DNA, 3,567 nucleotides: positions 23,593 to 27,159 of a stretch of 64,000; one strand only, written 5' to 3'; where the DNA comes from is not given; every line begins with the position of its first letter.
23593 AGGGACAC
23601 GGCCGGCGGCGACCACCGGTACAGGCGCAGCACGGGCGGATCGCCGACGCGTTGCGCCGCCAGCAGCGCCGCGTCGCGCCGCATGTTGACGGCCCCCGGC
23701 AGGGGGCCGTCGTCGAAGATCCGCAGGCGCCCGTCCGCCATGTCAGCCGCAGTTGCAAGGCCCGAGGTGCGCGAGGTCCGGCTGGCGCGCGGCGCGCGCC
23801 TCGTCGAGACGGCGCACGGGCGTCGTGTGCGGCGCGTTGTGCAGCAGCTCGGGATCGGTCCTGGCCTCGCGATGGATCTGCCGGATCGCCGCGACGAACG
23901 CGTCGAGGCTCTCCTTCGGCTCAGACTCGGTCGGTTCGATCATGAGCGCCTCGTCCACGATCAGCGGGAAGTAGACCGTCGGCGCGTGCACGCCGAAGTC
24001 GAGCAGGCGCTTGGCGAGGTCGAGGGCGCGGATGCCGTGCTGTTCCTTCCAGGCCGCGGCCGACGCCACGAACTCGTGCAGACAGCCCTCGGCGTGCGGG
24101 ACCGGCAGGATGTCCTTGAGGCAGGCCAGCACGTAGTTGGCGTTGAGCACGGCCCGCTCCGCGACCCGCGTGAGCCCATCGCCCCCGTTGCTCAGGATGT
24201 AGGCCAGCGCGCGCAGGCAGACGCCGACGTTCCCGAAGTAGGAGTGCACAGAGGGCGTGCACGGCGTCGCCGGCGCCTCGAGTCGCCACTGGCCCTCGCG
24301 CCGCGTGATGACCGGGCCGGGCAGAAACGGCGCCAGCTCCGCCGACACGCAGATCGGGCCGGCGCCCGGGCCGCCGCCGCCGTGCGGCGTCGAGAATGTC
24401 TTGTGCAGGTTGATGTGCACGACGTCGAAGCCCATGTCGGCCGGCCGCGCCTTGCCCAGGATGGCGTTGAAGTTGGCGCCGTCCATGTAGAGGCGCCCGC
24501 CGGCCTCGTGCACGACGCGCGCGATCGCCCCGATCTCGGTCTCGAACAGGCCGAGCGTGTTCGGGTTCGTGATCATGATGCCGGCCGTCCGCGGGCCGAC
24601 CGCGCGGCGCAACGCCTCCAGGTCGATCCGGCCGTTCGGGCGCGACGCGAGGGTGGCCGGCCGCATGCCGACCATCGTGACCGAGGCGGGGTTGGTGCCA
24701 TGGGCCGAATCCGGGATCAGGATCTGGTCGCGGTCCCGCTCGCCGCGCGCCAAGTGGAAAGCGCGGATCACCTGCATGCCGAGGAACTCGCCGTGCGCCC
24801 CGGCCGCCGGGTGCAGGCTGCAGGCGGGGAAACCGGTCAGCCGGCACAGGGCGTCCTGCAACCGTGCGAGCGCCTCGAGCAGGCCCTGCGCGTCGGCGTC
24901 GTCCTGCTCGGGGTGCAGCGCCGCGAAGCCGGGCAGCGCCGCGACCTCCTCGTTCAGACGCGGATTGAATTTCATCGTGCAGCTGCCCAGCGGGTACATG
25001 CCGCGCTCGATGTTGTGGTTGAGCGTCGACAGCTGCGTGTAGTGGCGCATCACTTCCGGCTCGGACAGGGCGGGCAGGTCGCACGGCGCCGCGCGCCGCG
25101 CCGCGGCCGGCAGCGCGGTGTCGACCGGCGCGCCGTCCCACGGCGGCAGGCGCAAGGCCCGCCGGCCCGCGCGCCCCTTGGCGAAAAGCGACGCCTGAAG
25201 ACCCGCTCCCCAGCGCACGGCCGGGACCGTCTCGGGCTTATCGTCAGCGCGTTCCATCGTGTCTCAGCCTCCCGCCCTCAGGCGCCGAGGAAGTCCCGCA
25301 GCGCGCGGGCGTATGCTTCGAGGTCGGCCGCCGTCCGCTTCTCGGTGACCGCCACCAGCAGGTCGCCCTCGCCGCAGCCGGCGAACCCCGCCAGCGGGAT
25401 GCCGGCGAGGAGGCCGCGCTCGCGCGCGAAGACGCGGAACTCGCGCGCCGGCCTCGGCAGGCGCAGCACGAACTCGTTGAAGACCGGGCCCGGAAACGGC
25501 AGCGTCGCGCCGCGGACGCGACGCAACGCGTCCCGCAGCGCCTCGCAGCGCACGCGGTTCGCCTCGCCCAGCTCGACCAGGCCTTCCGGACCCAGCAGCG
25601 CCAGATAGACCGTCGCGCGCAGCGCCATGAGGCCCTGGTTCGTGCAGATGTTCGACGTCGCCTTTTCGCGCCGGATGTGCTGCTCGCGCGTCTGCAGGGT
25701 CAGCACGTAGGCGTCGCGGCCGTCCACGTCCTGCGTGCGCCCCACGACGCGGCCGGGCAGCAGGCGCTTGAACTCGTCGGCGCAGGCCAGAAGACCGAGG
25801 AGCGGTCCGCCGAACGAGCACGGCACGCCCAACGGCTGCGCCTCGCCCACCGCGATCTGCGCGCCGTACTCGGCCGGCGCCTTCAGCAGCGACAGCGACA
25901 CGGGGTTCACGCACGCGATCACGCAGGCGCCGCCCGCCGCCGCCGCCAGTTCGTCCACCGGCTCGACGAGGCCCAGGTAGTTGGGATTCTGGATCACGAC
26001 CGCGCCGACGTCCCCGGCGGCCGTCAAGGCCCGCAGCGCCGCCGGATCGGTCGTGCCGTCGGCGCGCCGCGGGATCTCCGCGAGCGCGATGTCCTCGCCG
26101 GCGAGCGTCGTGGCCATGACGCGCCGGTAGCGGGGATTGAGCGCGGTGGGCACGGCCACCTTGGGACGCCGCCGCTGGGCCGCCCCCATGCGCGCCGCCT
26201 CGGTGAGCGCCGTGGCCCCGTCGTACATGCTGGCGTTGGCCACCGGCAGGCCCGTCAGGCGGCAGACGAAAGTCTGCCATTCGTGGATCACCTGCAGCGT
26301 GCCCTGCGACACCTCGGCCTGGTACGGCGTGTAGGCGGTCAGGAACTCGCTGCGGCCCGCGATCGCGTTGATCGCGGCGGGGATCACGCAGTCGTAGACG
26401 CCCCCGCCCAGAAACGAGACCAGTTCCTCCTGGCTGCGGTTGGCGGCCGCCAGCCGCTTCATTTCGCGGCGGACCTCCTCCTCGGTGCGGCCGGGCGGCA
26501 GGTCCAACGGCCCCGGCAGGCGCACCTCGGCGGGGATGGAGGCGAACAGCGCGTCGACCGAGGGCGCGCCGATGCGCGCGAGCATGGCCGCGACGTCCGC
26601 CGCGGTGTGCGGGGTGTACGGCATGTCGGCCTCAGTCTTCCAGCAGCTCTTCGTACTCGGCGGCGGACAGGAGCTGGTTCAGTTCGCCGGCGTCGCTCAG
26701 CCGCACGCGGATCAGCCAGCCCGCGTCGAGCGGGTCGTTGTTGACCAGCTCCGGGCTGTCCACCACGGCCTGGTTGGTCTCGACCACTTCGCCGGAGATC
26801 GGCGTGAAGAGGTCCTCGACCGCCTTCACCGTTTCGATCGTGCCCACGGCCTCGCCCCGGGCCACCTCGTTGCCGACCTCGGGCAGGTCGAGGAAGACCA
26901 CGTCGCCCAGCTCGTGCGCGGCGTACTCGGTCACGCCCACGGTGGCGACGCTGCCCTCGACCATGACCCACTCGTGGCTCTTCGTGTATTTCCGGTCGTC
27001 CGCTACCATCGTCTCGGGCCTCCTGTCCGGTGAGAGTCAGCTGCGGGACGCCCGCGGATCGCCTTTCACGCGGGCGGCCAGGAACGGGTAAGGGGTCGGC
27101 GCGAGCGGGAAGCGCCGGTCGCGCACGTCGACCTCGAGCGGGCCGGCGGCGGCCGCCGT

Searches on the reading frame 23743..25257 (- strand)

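Call 59: search_protein_families(library=pfam, proteins=[window:23743-25257:-], max_evalue=0.0001)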
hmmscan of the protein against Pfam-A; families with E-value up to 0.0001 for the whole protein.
window:23743-25257:- (504 aa): 3 families
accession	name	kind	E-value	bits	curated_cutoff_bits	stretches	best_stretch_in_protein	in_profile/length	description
PF21478.3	GcvP2_C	-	1.8e-26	92.9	27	1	367-466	3-103/122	Glycine dehydrogenase, C-terminal domain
PF02347.22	GDC-P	-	8.5e-09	35.2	26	1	48-317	30-288/429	Glycine cleavage system P-protein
PF01212.27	Beta_elim_lyase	-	4.2e-05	23.5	27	1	125-294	29-207/288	Beta-eliminating lyase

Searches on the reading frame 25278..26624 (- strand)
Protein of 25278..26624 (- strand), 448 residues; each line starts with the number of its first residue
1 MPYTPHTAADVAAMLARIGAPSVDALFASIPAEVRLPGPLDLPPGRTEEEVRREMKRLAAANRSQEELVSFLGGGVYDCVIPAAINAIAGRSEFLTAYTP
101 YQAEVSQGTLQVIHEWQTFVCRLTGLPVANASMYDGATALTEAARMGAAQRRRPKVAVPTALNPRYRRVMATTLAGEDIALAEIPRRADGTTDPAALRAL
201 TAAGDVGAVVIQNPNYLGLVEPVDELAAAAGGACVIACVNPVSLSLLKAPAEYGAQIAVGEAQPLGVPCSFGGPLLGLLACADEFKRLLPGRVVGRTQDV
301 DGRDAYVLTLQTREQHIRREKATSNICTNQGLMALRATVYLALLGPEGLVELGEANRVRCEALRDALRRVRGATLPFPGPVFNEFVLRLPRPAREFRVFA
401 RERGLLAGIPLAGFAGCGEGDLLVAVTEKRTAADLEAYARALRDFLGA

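Call 59: search_protein_families(library=pfam, proteins=[window:25278-26624:-], max_evalue=0.0001)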
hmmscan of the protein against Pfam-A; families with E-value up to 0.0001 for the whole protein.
window:25278-26624:- (448 aa): 1 family
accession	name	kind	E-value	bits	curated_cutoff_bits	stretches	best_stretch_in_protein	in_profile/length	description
PF02347.22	GDC-P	-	1e-115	387.5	26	1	3-437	3-424/429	Glycine cleavage system P-protein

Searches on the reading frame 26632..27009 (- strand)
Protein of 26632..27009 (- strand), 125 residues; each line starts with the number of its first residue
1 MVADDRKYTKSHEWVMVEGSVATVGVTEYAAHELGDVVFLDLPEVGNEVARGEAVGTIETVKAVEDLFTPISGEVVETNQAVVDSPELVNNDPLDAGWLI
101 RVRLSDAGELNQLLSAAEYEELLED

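Call 72: search_protein_families(library=pfam, proteins=[window:26632-27009:-], max_evalue=0.001)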
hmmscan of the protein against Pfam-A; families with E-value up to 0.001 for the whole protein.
window:26632-27009:- (125 aa): 1 family
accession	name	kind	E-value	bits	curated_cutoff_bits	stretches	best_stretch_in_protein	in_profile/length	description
PF01597.25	GCV_H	-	3.1e-44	150.2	22.2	1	6-124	1-120/122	Glycine cleavage H-protein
